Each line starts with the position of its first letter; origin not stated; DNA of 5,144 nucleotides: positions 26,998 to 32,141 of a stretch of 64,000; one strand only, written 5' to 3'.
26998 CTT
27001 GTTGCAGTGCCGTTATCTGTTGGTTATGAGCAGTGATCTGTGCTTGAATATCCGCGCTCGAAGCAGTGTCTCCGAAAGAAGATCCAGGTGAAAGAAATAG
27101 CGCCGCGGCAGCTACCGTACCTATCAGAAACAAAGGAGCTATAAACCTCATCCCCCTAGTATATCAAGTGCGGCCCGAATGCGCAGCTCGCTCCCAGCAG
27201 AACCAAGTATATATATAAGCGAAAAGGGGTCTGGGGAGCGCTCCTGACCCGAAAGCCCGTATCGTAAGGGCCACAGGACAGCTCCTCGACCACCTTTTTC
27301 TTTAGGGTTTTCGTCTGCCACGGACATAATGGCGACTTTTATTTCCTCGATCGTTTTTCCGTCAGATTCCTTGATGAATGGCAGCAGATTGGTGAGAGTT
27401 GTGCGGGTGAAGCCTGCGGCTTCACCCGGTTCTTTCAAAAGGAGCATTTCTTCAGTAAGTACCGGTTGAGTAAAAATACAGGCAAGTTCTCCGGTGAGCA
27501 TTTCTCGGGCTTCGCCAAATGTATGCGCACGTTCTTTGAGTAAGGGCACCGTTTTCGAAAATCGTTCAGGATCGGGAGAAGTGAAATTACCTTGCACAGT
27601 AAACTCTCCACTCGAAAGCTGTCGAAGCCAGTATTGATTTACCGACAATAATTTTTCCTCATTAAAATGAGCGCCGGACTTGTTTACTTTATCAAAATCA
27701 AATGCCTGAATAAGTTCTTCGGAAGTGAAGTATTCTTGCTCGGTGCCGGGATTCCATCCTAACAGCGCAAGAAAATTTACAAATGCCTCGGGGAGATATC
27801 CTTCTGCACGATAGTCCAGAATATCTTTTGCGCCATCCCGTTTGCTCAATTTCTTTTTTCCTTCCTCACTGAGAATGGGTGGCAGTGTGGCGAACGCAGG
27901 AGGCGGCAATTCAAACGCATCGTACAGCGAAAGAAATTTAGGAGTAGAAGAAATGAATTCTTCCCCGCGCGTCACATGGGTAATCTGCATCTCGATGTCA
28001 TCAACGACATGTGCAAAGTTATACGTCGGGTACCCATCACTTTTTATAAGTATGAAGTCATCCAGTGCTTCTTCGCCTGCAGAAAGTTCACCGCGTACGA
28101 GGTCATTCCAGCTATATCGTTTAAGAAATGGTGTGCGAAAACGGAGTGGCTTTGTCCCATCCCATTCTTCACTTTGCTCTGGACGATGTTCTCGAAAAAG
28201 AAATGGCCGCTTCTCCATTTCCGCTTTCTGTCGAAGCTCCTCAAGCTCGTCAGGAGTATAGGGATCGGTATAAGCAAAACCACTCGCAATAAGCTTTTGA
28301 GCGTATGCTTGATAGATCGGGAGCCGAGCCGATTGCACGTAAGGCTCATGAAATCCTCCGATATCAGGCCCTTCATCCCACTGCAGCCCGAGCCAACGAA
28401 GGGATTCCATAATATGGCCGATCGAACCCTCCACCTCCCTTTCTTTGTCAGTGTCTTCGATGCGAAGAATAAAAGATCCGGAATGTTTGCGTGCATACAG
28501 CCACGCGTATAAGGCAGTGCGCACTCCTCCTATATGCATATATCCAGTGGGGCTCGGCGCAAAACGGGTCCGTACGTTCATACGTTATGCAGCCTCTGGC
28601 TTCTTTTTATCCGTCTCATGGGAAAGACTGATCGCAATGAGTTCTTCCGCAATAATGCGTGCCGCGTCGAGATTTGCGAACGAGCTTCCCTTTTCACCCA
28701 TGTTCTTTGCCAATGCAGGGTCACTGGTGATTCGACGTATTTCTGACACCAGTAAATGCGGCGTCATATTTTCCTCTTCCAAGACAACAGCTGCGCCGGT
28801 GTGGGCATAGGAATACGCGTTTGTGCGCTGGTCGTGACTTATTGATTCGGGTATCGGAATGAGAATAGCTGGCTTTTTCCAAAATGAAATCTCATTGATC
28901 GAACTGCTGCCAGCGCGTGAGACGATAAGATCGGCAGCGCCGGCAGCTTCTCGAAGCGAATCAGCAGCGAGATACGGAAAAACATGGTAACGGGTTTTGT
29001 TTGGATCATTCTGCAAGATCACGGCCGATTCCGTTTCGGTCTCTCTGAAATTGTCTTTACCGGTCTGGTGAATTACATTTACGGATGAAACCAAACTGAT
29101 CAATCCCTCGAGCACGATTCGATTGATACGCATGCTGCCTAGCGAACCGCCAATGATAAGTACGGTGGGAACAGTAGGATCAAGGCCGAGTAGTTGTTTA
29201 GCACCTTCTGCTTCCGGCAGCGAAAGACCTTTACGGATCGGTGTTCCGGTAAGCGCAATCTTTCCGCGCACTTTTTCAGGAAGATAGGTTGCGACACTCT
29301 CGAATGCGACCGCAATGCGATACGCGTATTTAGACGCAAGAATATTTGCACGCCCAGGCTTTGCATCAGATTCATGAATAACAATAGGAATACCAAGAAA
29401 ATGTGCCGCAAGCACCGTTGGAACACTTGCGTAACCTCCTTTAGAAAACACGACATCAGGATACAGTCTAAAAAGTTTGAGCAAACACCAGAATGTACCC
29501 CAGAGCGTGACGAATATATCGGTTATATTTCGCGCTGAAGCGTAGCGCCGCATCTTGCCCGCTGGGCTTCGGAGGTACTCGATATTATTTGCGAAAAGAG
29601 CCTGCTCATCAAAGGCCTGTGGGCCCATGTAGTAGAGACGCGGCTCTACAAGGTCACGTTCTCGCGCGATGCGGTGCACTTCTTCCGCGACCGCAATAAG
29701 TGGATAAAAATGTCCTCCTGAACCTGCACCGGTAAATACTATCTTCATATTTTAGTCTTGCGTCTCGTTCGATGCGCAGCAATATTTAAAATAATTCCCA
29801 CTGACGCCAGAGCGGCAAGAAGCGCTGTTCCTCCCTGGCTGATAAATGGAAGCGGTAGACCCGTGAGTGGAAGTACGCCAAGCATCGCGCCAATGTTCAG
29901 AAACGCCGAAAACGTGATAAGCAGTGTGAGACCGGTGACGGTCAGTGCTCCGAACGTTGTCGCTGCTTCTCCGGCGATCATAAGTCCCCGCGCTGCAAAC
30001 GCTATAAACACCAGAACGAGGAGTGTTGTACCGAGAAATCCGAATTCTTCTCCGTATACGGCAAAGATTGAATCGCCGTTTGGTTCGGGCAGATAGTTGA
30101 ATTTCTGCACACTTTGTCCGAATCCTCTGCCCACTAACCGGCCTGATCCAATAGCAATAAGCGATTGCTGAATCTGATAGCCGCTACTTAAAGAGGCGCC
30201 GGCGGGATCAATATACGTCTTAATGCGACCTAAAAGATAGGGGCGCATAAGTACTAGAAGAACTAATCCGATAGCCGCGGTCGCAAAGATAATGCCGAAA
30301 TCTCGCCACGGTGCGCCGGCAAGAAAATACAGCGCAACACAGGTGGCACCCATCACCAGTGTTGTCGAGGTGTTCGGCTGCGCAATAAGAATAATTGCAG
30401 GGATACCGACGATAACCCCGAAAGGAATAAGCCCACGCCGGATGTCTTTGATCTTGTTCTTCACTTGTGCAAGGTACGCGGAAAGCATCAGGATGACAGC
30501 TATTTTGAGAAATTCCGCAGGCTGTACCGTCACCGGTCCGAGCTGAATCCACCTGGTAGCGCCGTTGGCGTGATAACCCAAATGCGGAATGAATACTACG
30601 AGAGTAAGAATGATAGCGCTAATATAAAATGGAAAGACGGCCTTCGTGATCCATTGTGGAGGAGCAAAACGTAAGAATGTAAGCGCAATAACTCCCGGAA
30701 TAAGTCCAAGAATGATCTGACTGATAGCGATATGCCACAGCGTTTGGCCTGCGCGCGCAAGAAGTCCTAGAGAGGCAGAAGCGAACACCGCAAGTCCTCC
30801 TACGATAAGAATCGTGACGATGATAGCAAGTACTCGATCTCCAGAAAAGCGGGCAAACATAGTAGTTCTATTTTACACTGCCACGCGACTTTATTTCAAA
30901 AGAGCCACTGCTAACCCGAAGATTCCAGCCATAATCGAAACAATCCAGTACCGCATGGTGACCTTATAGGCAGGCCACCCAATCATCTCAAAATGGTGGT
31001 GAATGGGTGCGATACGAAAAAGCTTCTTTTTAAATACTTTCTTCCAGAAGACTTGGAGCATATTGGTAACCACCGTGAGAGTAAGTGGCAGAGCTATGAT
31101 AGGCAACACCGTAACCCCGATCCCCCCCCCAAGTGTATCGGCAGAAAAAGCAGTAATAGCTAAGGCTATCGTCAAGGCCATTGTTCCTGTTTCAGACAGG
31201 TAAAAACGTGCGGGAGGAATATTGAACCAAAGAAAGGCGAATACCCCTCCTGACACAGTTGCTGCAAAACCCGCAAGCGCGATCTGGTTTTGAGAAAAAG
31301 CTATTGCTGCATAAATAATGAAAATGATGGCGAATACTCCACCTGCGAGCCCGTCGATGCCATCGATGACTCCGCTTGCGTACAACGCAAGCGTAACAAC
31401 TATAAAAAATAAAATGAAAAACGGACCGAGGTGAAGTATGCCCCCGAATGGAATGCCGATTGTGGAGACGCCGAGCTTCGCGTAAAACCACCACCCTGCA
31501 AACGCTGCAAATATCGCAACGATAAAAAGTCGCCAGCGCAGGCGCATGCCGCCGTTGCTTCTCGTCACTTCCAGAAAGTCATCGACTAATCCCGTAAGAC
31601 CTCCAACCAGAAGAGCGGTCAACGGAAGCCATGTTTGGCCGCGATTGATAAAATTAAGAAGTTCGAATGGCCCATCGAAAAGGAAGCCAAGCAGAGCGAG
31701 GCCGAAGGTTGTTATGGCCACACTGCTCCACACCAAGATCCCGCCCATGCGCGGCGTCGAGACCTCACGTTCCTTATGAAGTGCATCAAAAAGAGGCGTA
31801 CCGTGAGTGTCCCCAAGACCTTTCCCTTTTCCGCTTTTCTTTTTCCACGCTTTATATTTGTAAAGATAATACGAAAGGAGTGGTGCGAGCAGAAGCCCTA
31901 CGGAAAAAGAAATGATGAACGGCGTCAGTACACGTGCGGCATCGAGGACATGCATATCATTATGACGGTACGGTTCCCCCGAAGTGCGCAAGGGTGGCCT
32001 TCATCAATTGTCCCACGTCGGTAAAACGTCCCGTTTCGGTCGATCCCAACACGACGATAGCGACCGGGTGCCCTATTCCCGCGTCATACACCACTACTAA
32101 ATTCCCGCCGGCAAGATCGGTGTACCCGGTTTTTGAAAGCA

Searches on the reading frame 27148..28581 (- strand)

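Call 37: search_protein_families(library=pfam, proteins=[window:27148-28581:-], max_evalue=0.00001)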
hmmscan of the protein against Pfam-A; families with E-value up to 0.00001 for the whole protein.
window:27148-28581:- (477 aa): 2 families
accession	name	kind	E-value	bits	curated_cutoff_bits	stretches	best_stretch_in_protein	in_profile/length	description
PF00749.27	tRNA-synt_1c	-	4.8e-93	312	23.4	1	2-311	1-312/314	tRNA synthetases class I (E and Q), catalytic domain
PF19269.4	Anticodon_2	-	5.4e-14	53.2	23.6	1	336-472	11-141/141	Anticodon binding domain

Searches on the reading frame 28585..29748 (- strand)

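Call 37: search_protein_families(library=pfam, proteins=[window:28585-29748:-], max_evalue=0.00001)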
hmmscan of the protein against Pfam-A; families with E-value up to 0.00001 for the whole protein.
window:28585-29748:- (387 aa): 2 families
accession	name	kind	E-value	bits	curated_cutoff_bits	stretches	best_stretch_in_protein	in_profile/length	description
PF04101.22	Glyco_tran_28_C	-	1.3e-30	107.1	22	1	195-358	1-160/166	Glycosyltransferase family 28 C-terminal domain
PF03033.26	Glyco_transf_28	-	9.4e-24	84.5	26.2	1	3-146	1-138/139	Glycosyltransferase family 28 N-terminal domain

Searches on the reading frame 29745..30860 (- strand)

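Call 37: search_protein_families(library=pfam, proteins=[window:29745-30860:-], max_evalue=0.00001)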
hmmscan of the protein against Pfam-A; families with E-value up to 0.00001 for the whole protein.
window:29745-30860:- (371 aa): 1 family
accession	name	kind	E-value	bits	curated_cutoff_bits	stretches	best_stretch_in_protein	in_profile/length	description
PF01098.24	FTSW_RODA_SPOVE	-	5.8e-93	312.1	26.4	1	11-365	4-355/356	Cell cycle protein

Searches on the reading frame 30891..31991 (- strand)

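Call 37: search_protein_families(library=pfam, proteins=[window:30891-31991:-], max_evalue=0.00001)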
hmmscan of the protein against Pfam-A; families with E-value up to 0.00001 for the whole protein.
window:30891-31991:- (366 aa): 1 family
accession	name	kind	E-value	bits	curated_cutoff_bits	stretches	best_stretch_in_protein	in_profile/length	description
PF00953.26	Glycos_transf_4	-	2.8e-20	73.4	27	1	124-282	5-157/160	Glycosyl transferase family 4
